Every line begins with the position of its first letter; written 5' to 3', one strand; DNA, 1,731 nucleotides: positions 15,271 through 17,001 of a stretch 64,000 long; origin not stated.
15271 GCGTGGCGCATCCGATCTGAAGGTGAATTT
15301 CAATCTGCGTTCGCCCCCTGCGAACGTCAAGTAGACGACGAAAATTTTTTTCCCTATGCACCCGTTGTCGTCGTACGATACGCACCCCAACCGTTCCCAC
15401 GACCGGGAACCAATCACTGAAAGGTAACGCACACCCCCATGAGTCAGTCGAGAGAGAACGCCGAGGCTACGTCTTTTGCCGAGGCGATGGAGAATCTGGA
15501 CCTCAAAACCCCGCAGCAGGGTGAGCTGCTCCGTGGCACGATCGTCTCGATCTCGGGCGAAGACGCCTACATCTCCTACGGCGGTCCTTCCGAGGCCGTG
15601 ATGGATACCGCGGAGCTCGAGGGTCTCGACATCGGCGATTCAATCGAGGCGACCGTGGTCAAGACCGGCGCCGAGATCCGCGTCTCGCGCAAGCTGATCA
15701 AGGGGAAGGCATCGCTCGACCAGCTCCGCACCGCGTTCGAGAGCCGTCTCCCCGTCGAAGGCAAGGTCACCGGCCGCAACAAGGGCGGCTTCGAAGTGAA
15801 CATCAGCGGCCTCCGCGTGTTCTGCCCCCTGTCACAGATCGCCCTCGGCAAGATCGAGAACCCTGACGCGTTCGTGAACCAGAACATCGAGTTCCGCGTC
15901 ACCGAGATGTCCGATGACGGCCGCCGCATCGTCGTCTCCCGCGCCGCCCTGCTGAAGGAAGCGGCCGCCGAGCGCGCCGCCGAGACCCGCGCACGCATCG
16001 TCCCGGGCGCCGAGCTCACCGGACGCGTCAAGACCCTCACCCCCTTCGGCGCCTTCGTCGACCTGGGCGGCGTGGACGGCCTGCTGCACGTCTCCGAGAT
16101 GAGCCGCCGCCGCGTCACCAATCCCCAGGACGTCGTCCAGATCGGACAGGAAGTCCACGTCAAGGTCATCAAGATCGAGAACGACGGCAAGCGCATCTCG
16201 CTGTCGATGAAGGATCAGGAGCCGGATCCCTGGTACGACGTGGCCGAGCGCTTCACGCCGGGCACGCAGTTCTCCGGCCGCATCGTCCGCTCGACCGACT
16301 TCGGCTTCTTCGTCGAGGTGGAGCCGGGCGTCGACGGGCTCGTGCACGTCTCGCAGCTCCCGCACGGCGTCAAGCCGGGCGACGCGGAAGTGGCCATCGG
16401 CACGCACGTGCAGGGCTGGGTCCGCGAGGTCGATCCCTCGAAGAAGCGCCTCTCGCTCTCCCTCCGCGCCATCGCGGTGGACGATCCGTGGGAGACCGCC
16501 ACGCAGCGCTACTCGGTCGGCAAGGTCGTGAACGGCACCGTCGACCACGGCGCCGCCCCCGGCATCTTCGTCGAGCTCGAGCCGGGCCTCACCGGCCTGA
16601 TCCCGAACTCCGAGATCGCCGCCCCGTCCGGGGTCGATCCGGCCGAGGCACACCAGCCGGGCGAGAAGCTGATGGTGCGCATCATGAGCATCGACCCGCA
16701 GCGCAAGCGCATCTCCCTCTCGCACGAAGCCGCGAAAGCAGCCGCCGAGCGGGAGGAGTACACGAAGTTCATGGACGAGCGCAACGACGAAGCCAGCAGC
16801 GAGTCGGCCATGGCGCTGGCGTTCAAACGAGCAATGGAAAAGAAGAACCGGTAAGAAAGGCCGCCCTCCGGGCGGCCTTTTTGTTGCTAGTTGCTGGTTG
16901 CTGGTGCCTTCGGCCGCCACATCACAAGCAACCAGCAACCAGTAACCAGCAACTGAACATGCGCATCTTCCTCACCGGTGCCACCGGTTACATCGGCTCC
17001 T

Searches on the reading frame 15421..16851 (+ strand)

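Call 18: search_protein_families(library=pfam, proteins=[window:15421-16851:+], max_evalue=0.00001)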
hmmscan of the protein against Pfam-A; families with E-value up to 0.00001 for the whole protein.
window:15421-16851:+ (477 aa): 3 families
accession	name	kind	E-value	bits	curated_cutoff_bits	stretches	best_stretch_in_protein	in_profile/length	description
PF00575.29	S1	-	4.3e-64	213.3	22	4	196-264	5-74/74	S1 RNA binding domain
PF23459.1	S1_RRP5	-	3.6e-15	56.7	27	0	367-434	4-71/72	RRP5 S1 domain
PF13509.12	S1_2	-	2.8e-09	37.4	21.8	0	281-321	2-42/61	S1 domain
